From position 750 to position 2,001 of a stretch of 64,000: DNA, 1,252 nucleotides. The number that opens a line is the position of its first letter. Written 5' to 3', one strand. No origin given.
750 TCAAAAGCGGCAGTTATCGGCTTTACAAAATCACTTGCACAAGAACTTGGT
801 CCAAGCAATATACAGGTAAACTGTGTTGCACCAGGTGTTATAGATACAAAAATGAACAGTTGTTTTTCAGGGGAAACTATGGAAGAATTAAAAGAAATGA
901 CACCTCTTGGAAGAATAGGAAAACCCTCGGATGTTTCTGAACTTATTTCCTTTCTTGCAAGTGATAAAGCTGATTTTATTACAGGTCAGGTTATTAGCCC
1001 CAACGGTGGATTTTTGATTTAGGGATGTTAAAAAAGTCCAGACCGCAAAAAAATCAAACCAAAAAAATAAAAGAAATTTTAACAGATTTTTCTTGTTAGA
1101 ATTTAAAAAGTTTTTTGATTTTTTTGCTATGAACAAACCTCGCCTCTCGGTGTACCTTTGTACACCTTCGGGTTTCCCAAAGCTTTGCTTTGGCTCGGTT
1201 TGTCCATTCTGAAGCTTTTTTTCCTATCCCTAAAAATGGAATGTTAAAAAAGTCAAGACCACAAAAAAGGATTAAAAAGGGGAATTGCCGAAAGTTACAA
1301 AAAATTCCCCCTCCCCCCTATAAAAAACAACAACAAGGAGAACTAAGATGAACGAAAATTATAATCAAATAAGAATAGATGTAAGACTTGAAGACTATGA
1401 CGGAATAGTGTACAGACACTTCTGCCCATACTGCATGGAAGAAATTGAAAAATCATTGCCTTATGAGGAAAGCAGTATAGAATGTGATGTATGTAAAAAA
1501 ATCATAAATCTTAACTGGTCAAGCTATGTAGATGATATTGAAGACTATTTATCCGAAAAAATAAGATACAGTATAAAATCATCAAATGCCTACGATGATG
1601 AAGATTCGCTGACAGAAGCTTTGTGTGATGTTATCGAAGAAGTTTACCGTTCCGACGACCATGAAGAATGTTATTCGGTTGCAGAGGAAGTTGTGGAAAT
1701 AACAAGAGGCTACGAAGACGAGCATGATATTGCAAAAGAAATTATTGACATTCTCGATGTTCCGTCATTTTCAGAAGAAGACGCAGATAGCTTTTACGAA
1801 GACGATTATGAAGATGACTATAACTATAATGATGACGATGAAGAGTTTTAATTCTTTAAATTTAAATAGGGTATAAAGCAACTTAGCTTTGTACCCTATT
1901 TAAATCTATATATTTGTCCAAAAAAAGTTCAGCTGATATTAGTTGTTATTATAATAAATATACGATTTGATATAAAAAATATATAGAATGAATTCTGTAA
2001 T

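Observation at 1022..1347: Composite insertion scar downstream of the SDR gene: 31-bp direct repeats bracket E1, with a G-rich hairpin alongside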

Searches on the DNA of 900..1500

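Call 9: search_rna_families(source=window, start=900, end=1500, threshold=evalue, max_evalue=10, show_alignments=3)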
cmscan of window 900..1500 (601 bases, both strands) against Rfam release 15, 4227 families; matches with E-value up to 10: 5.
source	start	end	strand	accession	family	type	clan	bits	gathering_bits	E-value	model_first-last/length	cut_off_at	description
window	1225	1325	-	RF00652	MIR478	Gene; miRNA;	-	22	50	0.68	1-91/91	no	MIR478 microRNA precursor family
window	1060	1152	+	RF01190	snR50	Gene; snRNA; snoRNA; CD-box;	-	21.1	45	1.1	1-89/89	no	Small nucleolar RNA snR50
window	970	1058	-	RF00486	mir-129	Gene; miRNA;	-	17.8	48.6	0.91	1-75/75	no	mir-129 microRNA precursor family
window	1065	1165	-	RF04184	BTnc060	Gene; sRNA;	-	15.6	228.9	8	1-213/213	no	Bacteroides sRNA BTnc060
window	1158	1263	-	RF01075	TLS-PK1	Cis-reg;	-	14.5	80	3.8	1-97/97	no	Pseudoknot of tRNA-like structure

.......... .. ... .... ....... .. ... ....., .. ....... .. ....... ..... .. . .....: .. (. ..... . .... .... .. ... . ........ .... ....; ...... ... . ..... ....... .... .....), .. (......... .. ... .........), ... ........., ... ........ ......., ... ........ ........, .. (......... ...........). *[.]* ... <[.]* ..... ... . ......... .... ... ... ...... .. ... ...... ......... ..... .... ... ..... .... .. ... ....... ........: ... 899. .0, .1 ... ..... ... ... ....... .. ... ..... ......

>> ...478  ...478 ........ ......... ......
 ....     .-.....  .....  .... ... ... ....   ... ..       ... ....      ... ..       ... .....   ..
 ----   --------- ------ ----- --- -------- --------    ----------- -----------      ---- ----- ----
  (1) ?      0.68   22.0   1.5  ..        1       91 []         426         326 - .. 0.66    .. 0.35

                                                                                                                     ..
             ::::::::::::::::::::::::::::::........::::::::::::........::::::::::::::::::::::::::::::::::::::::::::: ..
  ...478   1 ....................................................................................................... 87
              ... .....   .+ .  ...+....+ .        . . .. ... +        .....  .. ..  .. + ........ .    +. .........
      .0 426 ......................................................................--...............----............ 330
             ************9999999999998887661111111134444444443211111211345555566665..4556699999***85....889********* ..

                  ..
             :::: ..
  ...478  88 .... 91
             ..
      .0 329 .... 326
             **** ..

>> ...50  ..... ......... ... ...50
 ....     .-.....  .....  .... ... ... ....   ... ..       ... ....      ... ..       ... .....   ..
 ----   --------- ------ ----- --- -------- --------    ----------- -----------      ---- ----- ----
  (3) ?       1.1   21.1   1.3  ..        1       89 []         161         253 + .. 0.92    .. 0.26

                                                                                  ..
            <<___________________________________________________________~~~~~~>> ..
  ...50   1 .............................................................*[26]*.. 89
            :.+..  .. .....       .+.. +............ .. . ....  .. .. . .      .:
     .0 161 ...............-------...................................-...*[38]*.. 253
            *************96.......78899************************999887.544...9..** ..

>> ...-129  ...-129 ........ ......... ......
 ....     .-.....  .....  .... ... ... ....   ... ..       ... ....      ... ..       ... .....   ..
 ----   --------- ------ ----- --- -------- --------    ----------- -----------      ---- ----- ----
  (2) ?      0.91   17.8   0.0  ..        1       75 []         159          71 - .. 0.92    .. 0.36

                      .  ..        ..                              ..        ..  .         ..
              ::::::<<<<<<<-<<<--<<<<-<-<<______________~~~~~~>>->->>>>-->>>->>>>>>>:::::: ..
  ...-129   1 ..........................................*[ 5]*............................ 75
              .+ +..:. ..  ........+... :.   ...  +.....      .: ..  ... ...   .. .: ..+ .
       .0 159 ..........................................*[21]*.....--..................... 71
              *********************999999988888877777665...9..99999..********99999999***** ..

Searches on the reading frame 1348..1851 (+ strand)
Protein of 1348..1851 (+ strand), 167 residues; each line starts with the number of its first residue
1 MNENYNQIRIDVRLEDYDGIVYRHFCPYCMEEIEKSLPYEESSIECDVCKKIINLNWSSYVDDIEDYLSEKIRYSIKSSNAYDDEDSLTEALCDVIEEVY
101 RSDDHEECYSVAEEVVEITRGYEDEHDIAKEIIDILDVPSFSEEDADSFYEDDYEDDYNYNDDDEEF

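Call 20: find_encoding_contigs(protein=window:1348-1851:+, flank=6000, max_places=10)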
Protein window:1348-1851:+ (167 aa): no gene with exactly this product is on record in the collection.
